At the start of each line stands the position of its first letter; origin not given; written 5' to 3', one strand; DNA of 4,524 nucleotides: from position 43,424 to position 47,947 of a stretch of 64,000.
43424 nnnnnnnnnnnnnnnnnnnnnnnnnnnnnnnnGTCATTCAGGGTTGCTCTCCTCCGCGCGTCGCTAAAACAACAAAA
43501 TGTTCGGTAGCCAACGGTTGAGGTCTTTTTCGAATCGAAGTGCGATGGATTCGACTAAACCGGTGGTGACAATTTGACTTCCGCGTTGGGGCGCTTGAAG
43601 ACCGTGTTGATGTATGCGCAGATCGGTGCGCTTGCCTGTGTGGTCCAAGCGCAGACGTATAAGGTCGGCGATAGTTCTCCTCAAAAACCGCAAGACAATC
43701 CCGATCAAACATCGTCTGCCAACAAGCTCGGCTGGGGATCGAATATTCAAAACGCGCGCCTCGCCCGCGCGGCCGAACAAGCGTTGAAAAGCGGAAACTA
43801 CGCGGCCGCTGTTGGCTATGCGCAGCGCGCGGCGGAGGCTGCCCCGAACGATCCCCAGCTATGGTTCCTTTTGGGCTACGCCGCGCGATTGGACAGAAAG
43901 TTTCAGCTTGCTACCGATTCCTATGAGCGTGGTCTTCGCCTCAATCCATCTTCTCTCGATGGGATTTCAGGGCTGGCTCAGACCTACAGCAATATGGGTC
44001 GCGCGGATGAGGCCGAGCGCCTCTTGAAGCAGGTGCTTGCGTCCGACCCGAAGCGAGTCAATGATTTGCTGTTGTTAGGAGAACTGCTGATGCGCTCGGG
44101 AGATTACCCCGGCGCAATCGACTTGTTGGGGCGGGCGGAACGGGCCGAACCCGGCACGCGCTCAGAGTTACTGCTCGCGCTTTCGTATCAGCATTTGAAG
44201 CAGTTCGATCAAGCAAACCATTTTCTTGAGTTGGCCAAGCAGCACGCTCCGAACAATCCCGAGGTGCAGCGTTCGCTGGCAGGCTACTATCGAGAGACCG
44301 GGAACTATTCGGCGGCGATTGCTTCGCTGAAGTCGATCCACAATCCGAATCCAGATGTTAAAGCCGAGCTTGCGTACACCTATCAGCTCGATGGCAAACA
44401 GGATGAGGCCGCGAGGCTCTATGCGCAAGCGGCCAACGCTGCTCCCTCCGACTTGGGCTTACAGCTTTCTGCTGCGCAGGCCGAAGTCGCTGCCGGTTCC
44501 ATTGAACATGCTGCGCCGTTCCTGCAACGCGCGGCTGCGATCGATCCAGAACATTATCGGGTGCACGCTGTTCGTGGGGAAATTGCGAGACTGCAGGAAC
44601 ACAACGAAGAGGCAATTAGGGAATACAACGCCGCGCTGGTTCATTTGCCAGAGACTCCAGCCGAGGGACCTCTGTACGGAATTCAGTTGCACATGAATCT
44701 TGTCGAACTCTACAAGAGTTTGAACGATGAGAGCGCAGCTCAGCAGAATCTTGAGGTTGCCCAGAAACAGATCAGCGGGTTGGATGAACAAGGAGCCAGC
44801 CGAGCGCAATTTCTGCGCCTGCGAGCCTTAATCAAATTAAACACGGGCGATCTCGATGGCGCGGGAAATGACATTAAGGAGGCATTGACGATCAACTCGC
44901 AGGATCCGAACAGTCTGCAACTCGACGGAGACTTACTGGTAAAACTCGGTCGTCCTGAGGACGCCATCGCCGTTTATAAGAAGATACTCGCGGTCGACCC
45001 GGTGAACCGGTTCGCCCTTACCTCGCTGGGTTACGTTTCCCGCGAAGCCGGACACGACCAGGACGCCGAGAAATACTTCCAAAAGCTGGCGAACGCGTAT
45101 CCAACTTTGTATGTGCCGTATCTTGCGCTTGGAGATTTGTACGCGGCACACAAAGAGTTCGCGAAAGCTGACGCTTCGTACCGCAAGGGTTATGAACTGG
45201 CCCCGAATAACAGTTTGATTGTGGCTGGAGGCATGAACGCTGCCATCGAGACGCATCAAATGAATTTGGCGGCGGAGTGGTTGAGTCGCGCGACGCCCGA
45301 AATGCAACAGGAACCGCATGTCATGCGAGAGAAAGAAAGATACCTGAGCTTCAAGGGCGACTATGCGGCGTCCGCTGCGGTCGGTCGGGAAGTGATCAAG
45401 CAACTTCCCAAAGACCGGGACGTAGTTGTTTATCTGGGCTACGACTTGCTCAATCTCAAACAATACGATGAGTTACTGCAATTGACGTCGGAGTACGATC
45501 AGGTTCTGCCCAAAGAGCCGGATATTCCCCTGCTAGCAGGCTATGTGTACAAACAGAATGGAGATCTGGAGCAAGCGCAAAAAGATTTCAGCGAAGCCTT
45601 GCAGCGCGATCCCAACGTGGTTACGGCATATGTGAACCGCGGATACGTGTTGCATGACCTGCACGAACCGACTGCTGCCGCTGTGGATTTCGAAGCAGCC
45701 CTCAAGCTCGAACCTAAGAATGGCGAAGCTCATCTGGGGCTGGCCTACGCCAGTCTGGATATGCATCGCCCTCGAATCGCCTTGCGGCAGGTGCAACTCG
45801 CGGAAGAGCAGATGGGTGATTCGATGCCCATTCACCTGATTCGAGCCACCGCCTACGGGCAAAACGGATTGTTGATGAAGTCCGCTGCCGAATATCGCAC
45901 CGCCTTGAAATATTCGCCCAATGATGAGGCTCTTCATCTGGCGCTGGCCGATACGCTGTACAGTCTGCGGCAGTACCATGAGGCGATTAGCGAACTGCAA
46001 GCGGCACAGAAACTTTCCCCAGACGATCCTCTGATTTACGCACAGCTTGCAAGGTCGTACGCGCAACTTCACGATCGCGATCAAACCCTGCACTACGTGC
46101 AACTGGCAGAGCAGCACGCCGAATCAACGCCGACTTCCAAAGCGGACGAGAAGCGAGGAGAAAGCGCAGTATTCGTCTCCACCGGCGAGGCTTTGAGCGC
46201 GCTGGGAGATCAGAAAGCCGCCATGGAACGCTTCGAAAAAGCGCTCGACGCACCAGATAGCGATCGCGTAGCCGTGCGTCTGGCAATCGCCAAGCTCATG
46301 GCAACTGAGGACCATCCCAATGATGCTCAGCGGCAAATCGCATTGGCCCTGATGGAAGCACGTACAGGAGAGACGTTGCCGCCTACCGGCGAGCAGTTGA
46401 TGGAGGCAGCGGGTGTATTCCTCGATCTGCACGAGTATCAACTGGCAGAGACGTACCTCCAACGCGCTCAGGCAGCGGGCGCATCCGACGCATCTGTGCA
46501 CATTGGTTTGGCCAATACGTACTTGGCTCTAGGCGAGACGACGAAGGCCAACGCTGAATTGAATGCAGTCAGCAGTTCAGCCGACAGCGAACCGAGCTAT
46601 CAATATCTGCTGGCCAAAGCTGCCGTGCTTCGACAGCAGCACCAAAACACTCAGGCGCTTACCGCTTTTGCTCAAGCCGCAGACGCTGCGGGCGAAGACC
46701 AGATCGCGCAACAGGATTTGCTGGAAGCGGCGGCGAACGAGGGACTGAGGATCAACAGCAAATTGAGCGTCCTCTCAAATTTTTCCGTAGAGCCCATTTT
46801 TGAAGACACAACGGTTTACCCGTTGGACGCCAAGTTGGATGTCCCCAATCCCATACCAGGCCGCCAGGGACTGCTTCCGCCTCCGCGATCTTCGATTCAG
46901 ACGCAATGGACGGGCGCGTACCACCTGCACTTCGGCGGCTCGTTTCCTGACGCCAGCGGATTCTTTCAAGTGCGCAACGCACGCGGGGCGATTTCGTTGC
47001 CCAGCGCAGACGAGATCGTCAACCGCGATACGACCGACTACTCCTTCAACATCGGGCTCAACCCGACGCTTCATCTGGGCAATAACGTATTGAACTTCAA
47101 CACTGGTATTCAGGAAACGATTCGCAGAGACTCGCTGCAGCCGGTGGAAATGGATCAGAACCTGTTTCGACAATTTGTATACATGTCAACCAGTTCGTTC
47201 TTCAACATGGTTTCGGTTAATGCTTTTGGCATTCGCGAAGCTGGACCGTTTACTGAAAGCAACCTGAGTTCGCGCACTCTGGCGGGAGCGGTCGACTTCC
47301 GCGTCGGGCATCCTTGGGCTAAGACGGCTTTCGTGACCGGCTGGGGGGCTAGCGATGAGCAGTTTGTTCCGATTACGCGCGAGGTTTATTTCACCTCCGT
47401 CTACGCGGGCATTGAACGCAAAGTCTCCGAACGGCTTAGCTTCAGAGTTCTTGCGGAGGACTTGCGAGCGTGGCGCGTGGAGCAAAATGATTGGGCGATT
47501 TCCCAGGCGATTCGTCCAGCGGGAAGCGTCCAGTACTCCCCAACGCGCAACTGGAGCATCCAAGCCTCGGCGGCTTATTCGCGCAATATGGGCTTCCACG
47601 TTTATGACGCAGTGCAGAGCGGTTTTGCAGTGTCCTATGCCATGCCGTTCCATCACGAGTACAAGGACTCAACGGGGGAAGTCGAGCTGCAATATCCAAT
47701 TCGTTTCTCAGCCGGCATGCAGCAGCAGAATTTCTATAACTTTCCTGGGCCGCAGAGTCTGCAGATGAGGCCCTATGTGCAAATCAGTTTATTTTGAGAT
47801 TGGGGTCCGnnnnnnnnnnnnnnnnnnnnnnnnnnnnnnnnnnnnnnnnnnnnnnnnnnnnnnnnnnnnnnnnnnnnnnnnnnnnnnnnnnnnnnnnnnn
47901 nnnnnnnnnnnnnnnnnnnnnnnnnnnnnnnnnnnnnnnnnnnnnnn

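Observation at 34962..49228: Candidate undescribed envelope-glycan assembly/export locus mixing Pel/Bcs-type and lipid-carrier-type parts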

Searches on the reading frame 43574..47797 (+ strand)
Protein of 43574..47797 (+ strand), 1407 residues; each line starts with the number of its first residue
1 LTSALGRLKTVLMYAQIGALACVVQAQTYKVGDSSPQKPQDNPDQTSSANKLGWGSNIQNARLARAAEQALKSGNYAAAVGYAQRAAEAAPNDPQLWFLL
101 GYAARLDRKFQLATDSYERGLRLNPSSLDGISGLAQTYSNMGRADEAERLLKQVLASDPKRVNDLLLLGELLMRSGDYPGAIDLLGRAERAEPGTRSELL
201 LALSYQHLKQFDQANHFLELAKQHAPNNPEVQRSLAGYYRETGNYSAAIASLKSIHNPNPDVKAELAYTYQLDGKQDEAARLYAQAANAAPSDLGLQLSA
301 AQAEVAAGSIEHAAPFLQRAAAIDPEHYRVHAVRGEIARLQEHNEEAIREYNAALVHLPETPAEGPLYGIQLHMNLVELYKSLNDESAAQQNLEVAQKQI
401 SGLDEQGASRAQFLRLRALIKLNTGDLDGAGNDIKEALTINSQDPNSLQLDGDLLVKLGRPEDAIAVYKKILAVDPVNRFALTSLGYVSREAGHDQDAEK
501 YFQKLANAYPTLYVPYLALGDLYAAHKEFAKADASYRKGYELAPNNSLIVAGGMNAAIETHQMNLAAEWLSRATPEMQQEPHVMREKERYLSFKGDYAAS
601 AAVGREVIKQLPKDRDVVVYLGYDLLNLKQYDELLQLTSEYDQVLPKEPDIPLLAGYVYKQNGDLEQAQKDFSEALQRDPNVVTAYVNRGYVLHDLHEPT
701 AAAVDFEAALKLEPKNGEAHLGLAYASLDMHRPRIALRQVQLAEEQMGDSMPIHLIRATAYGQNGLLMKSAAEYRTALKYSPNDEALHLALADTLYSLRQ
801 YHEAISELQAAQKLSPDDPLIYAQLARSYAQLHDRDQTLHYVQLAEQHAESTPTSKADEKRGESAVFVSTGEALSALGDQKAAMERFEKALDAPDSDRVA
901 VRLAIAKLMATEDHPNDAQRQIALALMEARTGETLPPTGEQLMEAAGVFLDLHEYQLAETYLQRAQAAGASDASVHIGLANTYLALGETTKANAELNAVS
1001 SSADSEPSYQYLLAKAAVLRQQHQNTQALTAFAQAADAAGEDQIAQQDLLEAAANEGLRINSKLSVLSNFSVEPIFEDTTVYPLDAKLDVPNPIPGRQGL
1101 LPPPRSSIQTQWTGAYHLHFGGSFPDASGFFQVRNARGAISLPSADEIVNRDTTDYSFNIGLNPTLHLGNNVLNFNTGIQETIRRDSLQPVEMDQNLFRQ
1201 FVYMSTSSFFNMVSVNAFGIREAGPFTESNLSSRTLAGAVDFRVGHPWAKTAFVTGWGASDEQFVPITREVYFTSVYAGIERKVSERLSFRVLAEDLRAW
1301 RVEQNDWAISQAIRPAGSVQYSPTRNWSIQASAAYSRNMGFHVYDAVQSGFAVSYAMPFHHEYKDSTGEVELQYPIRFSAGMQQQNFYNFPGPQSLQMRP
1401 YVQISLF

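Call 3: search_protein_families(library=pfam, proteins=[window:43574-47797:+], max_evalue=0.01)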
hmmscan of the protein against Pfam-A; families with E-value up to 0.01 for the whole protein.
window:43574-47797:+ (1407 aa): 27 families (the best 25 are shown)
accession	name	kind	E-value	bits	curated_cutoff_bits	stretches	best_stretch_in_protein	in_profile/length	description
PF14559.12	TPR_19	-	2e-48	163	25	8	108-164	5-63/68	Tetratricopeptide repeat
PF07719.23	TPR_2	-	8.9e-48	156.9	27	2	655-681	7-33/34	Tetratricopeptide repeat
PF13428.12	TPR_14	-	2.6e-43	142.4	23.5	2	786-827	2-43/44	Tetratricopeptide repeat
PF13432.12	TPR_16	-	1.6e-40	137.6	32.7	5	134-193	3-62/65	Tetratricopeptide repeat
PF13181.12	TPR_8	-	4.1e-35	117.4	25.7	1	654-681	6-33/34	Tetratricopeptide repeat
PF00515.34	TPR_1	-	2.3e-29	100.4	27.8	2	656-681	8-33/34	Tetratricopeptide repeat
PF13431.12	TPR_17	-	7.1e-29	98.1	24.4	0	117-148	2-33/34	Tetratricopeptide repeat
PF23914.1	TPR_CcmH_CycH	-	5.6e-25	88.5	42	2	89-184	45-143/158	Cytochrome c-type biogenesis protein H TPR domain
PF12895.13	ANAPC3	-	6.1e-24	84.5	27.2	2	142-219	3-80/82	Anaphase-promoting complex, cyclosome, subunit 3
PF13414.12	TPR_11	-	1.6e-22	79.3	26.8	3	656-695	1-40/42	TPR repeat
PF13424.12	TPR_12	-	8.3e-16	58.4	30.1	0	199-253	7-69/77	Tetratricopeptide repeat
PF25062.1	ARM_TT21_N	-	4.9e-15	56.3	40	1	74-262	8-201/222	Tetratricopeptide repeat protein 21 N-terminal ARM repeat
PF13176.12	TPR_7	-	1.8e-12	46.7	27.9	0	132-159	3-32/36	Tetratricopeptide repeat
PF13429.12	TPR_15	-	2.7e-12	47.2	26.2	1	726-849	122-244/280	Tetratricopeptide repeat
PF13371.12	TPR_9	-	6.2e-11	42.6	35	1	658-720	4-66/73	Tetratricopeptide repeat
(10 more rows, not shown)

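Call 4: search_protein_families(library=ncbifam, proteins=[window:43574-47797:+], max_evalue=0.01)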
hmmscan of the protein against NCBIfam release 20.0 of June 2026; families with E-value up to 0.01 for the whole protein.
window:43574-47797:+ (1407 aa): 32 families (the best 25 are shown)
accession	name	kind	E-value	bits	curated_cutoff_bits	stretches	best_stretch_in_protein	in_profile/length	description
TIGR02917.1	PEP_TPR_lipo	equivalog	2.3e-69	234.3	312.2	6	67-264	438-636/899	XrtA/PEP-CTERM system TPR-repeat protein PrsT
NF040959.1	MamA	equivalog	5.2e-42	143.6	200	5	583-732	39-190/204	magnetosome protein MamA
TIGR02521.1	type_IV_pilW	equivalog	1.8e-37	129.1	154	5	656-720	38-102/234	type IV pilus biogenesis/stability protein PilW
TIGR03939.1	PGA_TPR_OMP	equivalog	3.6e-32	111.5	366.65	4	158-293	52-187/800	poly-beta-1,6 N-acetyl-D-glucosamine export porin PgaA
TIGR02552.1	LcrH_SycD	equivalog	9.4e-30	103.1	104.8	5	779-857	46-124/136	SycD/LcrH family type III secretion system chaperone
NF052415.1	T3SS_chap_SctY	equivalog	3e-26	92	70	2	695-778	18-104/106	type III secretion apparatus assembly chaperone SctY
NF033920.0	C39_PA2778_fam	equivalog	6.2e-22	78.2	150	5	57-157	153-253/255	PA2778 family cysteine peptidase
NF008757.0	PRK11788.1-5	equivalog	2.2e-19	69.9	363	3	134-274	186-327/388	lipopolysaccharide assembly protein LapB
TIGR00540.1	TPR_hemY_coli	hypoth_equivalog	1.3e-16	60.4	142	4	139-391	128-380/385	heme biosynthesis-associated TPR protein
NF007302.0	PRK09782.1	equivalog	3e-14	52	1223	3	59-218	544-703/990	phage receptor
NF008520.0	PRK11447.1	equivalog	2.2e-13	49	858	3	662-1044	364-746/1157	cellulose synthase complex outer membrane protein BcsC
NF033762.1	social_mot_Tgl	equivalog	1.5e-12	47.4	225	2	659-740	41-123/252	social motility TPR repeat lipoprotein Tgl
NF033758.1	gliding_GltE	equivalog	7.4e-11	41.6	225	2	457-703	98-344/411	adventurous gliding motility TPR repeat lipoprotein GltE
NF008756.0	PRK11788.1-4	equivalog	1.6e-10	40.5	474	1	134-264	186-317/389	lipopolysaccharide assembly protein LapB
NF047371.1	FlcA_CTERM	equivalog_domain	2.8e-10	39.3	300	2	207-357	325-468/646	periplasmic flagellar collar protein FlcA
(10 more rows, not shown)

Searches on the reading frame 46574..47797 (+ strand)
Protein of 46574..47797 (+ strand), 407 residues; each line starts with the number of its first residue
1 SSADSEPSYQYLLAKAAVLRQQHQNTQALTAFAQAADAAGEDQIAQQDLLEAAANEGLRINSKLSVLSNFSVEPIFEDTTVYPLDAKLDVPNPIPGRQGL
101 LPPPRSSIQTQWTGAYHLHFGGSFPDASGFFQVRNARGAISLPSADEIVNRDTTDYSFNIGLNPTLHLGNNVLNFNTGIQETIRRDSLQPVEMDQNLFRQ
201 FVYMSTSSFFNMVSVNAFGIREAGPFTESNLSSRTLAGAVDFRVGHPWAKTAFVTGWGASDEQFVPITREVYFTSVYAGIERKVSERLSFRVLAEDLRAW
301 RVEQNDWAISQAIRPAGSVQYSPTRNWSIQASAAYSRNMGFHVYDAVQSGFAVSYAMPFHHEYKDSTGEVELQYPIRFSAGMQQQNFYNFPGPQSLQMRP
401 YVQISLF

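Call 18: search_protein_families(library=pfam, proteins=[window:46574-47797:+], max_evalue=10)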
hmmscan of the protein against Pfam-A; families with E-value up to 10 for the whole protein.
window:46574-47797:+ (407 aa): 1 family
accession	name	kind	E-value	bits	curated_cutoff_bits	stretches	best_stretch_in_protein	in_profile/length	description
PF05417.16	Peptidase_C41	-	0.17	12.2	27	1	26-101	47-117/161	Hepatitis E cysteine protease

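Call 19: find_homologous_proteins(query=window:46574-47794:+, max_evalue=0.001)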
Query window:46574-47794:+ (407 aa): 419 proteins with E <= 0.001 among 8000 candidates; the best 120 are listed.
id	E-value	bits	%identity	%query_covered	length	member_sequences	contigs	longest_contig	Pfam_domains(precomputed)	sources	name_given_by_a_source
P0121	3.4e-240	815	92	96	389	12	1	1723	-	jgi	-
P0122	2.6e-236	802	87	100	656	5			PF14559.13,PF13414.13,PF13428.13,PF07719.24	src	-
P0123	1.7e-223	760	83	100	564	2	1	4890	PF14559.13,PF13424.13,PF13428.13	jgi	jgi:tetratricopeptide (TPR) repeat protein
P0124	2.9e-221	752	81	100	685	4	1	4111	PF14559.13,PF25062.2,PF13414.13,PF12895.14,PF13432.13,PF13428.13,PF13429.13,PF13181.13,PF07719.24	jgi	jgi:tetratricopeptide (TPR) repeat protein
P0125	1.3e-216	737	79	100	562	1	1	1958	PF14559.13,PF13428.13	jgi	jgi:tetratricopeptide (TPR) repeat protein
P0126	3.3e-216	736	79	100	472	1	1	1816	PF14559.13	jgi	jgi:hypothetical protein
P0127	4.7e-207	706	76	100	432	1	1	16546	-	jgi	jgi:hypothetical protein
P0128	3.5e-204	696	75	100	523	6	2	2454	PF14559.13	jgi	jgi:tetratricopeptide (TPR) repeat protein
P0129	5.7e-201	686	75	100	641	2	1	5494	PF14559.13,PF13431.13,PF25062.2,PF13414.13,PF12895.14,PF13424.13,PF13432.13,PF13428.13,PF13181.13,PF07719.24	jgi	jgi:tetratricopeptide (TPR) repeat protein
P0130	1.2e-200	685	73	100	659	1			PF14559.13,PF25060.1,PF13414.13,PF21033.5,PF13432.13,PF13428.13,PF13181.13,PF07719.24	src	-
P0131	8.4e-200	682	74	100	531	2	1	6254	PF14559.13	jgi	jgi:tetratricopeptide (TPR) repeat protein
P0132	3.8e-196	670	72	100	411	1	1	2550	-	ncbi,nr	ncbi:MAG TPA: hypothetical protein VMH85_01950, partial [Terriglobales bacterium]|nr:hypothetical pr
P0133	4.7e-195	666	71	100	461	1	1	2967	PF14559.13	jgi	jgi:hypothetical protein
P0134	3.0e-194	663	72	100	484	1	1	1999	PF14559.13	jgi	jgi:hypothetical protein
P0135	7.2e-194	662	72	99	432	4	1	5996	-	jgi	jgi:hypothetical protein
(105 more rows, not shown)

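Call 30: predict_structure(alignment_id=A2)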
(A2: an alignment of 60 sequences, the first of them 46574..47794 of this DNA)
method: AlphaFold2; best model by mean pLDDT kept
length: 407 residues; sequences in the alignment: 60
mean_pLDDT: 72.6   pTM: 0.74
mean pLDDT of the five models: 72.6, 71.8, 71.0, 66.3, 64.7
residues with pLDDT >= 90: 45; 70-90: 262; 50-70: 43; < 50: 57
segments of 3 or more residues with pLDDT < 50: 1-56
pLDDT, mean of each block of 10 residues (from residue 1): 25 28 28 26 29 46 76 76 80 59 83 76 75 87 81 89 77 78 93 91 71 76 92 86 72 83 90 85 83 83 88 81 81 80 82 79 67 71 80 74 68
secondary structure, 60 per line:
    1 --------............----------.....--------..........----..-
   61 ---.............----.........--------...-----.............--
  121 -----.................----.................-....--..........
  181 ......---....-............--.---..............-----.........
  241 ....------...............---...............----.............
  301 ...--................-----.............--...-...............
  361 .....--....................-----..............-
elements in order: H9-20 H31-35 H44-53 E64-76 H81-89 E106-118 E126-142 E147-163 E165-168 E171-186 H190-193 E195-206 E213-226 E232-244 E251-265 E269-283 E288-303 E306-321 E327-339 E346-365 E368-387 E396-406

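Call 32: fold_search(model_id=the predicted structure, library=pdb)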
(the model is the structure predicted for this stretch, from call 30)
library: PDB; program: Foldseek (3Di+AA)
matches with E <= 10: 795; with E <= 0.001: 110
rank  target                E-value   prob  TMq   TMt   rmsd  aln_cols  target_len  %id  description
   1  3rbh_D                4.7e-07  1.00  0.44  0.43  10.2       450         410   10  Structure of alginate export protein AlgE from Pseudomonas aeruginosa (released 2011-07-27)
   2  4b61_B                4.7e-07  1.00  0.37  0.35  11.3       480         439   10  In meso structure of alginate transporter, AlgE, from Pseudomoas aeruginosa, PAO1. Crystal form 3. (released 2013-07-17)
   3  4azl_B                6.0e-07  1.00  0.43  0.42  10.0       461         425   10  In meso structure of alginate transporter, AlgE, from Pseudomoas aeruginosa, PAO1, crystal form 2. (released 2013-07-03)
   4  3rbh_C                7.3e-07  1.00  0.42  0.42  10.5       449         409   10  Structure of alginate export protein AlgE from Pseudomonas aeruginosa (released 2011-07-27)
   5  4xnl                  7.7e-07  1.00  0.42  0.41  10.2       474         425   10  X-ray structure of AlgE2 (released 2015-06-03)
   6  8pz4                  9.9e-07  1.00  0.40  0.36  12.1       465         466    9  Structure of alginate transporter, AlgE, solved at wavelength 2.755 A (released 2023-10-25)
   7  4b61_A                2.2e-06  1.00  0.42  0.40  10.6       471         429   10  In meso structure of alginate transporter, AlgE, from Pseudomoas aeruginosa, PAO1. Crystal form 3. (released 2013-07-17)
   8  4afk                  2.7e-06  1.00  0.39  0.38  11.4       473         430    9  In meso structure of alginate transporter, AlgE, from Pseudomonas aeruginosa, PAO1 (released 2013-02-06)
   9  8q2o                  2.8e-06  1.00  0.40  0.36  11.2       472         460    9  Structure of alginate transporter AlgE from P. aeruginosa PAO1 by using Se-MAG for the the lipid cubic phase crystalliza (released 2024-05-15)
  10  4azl_A                3.7e-06  1.00  0.44  0.43  10.0       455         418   10  In meso structure of alginate transporter, AlgE, from Pseudomoas aeruginosa, PAO1, crystal form 2. (released 2013-07-03)
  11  5oyk                  4.5e-06  1.00  0.36  0.44  16.3       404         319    8  Outer-membrane expressed OmpT of Vibrio cholerae (released 2018-04-25)
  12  8rqp                  4.9e-06  1.00  0.40  0.36  11.5       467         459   10  In meso structure of the alginate exporter, AlgE, from Pseudomonas aeruginosa in 7.10 monoacylglycerol (released 2024-04-03)
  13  3rbh_B                6.0e-06  1.00  0.40  0.38  11.8       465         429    8  Structure of alginate export protein AlgE from Pseudomonas aeruginosa (released 2011-07-27)
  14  7acg                  9.0e-06  1.00  0.42  0.39  10.2       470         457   10  In meso structure of the alginate exporter, AlgE, from Pseudomonas aeruginosa in 9.8 monoacylglycerol (released 2020-12-16)
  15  5iyu                  1.1e-05  1.00  0.39  0.38  11.5       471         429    9  AlgE_CIM (released 2017-04-05)
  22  4y25                  5.8e-05  1.00  0.45  0.61   7.6       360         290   10  Bacterial polysaccharide outer membrane secretin (released 2016-03-16)
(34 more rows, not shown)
